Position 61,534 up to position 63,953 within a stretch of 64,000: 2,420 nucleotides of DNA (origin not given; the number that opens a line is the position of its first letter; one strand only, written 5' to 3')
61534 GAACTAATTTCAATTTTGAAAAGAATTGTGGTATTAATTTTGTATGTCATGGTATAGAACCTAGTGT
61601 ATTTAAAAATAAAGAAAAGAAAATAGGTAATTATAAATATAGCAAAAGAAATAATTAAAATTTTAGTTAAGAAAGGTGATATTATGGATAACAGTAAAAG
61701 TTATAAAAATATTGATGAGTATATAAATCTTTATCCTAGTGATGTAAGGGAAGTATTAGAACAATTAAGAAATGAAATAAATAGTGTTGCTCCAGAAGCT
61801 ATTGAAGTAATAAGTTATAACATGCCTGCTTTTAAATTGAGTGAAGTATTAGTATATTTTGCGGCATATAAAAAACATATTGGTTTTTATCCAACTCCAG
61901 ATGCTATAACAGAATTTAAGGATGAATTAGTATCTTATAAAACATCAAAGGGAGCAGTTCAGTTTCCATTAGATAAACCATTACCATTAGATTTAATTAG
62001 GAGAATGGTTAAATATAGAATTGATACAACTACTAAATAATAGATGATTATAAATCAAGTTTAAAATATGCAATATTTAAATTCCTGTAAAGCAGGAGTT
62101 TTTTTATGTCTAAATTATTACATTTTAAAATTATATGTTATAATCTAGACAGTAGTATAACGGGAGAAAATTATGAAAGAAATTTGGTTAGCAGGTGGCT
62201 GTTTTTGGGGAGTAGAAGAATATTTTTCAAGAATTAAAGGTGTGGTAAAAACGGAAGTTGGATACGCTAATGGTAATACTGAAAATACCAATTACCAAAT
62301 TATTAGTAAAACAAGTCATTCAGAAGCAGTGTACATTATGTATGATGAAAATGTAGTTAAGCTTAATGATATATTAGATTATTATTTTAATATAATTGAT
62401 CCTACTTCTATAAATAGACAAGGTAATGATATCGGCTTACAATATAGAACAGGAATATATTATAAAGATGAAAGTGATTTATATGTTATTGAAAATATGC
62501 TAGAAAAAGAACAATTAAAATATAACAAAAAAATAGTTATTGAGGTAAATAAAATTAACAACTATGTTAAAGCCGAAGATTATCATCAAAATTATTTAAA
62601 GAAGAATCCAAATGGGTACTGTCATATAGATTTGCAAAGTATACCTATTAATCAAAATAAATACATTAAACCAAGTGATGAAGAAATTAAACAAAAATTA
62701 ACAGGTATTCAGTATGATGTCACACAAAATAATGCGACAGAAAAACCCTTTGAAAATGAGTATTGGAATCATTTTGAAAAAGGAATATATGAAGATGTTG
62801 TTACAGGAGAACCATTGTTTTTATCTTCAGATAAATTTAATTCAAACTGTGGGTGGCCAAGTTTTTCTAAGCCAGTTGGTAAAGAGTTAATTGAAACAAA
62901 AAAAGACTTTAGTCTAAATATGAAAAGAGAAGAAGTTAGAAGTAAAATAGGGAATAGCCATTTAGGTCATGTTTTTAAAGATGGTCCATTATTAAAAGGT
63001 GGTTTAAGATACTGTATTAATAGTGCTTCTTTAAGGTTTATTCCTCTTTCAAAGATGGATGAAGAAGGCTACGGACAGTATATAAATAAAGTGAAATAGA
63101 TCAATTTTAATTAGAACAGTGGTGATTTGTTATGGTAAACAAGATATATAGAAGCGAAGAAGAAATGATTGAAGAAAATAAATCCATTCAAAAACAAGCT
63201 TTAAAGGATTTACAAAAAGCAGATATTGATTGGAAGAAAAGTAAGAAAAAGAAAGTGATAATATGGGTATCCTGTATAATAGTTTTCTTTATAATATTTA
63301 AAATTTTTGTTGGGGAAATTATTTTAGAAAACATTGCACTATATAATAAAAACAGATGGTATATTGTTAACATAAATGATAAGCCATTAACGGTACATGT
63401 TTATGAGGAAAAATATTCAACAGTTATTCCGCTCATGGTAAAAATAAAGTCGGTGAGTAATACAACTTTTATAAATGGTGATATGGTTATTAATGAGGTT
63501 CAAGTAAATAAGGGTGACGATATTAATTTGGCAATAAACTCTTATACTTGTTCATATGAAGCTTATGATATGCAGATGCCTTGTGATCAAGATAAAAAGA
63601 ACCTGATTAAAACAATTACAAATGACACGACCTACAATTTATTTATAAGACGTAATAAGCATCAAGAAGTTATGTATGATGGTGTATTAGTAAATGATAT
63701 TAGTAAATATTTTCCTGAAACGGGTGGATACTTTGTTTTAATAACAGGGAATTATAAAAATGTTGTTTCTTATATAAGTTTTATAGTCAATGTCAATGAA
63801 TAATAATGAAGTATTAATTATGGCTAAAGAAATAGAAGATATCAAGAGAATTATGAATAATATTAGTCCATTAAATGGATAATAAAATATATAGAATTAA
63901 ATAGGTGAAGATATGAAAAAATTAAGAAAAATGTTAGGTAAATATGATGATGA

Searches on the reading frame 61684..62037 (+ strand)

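Call 17: search_protein_families(library=pfam, proteins=[window:61684-62037:+], max_evalue=0.001)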
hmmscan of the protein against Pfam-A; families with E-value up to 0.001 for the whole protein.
window:61684-62037:+ (118 aa): 1 family
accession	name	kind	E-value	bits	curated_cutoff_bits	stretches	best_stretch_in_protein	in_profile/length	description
PF08818.16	DUF1801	-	1.8e-17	63.9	27.2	1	22-113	2-85/85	Domain of unknown function (DU1801)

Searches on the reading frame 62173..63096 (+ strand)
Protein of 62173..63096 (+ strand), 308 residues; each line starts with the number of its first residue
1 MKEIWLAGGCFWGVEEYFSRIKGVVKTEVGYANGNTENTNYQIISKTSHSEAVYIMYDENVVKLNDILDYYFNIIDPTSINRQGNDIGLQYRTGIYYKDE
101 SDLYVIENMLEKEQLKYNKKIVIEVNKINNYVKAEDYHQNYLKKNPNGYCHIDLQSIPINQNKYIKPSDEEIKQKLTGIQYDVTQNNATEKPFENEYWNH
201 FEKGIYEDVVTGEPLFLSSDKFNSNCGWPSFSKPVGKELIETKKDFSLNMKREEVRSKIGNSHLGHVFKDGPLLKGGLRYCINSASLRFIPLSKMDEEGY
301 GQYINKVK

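Call 17: search_protein_families(library=pfam, proteins=[window:62173-63096:+], max_evalue=0.001)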
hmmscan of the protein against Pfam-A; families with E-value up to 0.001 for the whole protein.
window:62173-63096:+ (308 aa): 2 families
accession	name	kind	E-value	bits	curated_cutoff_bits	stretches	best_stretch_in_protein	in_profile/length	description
PF01625.27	PMSR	-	4.3e-57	193.1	23.7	1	4-151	2-153/153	Peptide methionine sulfoxide reductase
PF01641.26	SelR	-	1.9e-45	154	24.9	1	176-291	1-116/116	SelR domain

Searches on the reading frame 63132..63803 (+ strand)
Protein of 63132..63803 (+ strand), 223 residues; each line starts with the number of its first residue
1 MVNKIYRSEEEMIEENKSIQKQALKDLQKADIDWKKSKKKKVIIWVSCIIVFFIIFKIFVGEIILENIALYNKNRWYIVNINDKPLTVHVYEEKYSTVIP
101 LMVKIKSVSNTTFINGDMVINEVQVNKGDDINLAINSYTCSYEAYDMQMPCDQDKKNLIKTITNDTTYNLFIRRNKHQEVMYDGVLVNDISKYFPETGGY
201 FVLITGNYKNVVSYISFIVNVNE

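Call 17: search_protein_families(library=pfam, proteins=[window:63132-63800:+], max_evalue=0.001)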
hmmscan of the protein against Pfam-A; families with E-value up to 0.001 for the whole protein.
window:63132-63800:+ (223 aa): 0 families

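Call 52: find_encoding_contigs(protein=window:63132-63803:+, flank=10000, max_places=1)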
Protein window:63132-63803:+ (223 aa): 4 contigs read that carry it; 1 place shown.
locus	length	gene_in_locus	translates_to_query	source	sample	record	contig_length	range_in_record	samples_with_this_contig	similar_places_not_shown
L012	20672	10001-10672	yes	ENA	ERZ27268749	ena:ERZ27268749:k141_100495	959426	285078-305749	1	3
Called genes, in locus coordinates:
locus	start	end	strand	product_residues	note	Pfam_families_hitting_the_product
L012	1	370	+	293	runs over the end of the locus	PF18863:AbiJ_NTD4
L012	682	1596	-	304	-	-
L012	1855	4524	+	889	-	PF00005:ABC_tran, PF02463:SMC_N (weak), PF13304:AAA_21 (faint), PF02687:FtsX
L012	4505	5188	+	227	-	-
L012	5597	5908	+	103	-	-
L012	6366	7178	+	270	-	-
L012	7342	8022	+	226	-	-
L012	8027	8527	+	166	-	-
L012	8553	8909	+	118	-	PF08818:DUF1801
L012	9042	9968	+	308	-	PF01625:PMSR, PF01641:SelR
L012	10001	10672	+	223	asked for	-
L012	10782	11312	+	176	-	PF21805:Imm5_like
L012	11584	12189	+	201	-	PF00702:Hydrolase (faint), PF06941:NT5C, PF13419:HAD_2 (faint), PF24694:LNS2_PITM1-3 (weak)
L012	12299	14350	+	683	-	PF07963:N_methyl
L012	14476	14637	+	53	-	-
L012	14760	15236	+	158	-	PF12724:Flavodoxin_5 (faint)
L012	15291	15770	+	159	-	PF00080:Sod_Cu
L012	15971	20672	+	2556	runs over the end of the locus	PF10091:Glycoamylase, PF06165:GH94_b-supersand, PF17167:Glyco_hydro_94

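Call 53: search_protein_families(library=pfam, proteins=[L012:12299-14347:+], max_evalue=0.1)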
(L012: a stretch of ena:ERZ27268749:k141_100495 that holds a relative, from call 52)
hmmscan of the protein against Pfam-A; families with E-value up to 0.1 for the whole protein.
L012:12299-14347:+ (683 aa): 1 family
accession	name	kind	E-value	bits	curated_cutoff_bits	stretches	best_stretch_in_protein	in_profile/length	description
PF07963.17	N_methyl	-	5e-08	32.6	21.2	1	6-32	1-27/27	Prokaryotic N-terminal methylation motif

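Call 87: search_solved_structures(query=L012:12299-14347:+, max_evalue=0.1)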
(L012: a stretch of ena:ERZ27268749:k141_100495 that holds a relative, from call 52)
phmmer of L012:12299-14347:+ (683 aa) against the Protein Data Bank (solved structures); distinct sequences matched with E-value up to 0.1: 11.
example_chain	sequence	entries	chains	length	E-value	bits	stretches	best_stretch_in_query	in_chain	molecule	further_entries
9lab_B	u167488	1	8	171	8.3e-07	31.2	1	6-80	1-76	MSHA major pilin subunit MshA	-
9egp_A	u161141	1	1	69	3.3e-06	29.2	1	4-49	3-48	Geopilin domain 1 protein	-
7tgg_A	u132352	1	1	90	2.1e-05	26.6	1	3-47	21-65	Geopilin domain 1 protein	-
8pfb_G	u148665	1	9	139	0.00048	22.1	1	12-54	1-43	Type IV pilin PilE1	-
8tj2_C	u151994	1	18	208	0.0016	20.4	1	12-77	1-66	Type IV major pilin protein PilA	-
9laa_A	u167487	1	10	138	0.0033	19.3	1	5-42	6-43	Type IV pilin protein PilA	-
8qqj_J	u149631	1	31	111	0.0037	19.1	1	12-57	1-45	Type IV narrow pilus major component PilA5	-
6xxe_A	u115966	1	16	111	0.0097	17.8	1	12-54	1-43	Uncharacterized protein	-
2m7g_A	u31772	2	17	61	0.014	17.2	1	12-48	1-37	Geopilin domain 1 protein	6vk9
1oqw_A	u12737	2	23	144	0.028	16.2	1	12-54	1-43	Fimbrial protein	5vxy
8tum_e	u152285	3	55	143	0.088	14.6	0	12-47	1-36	Type IV major pilin protein PilA | Pilin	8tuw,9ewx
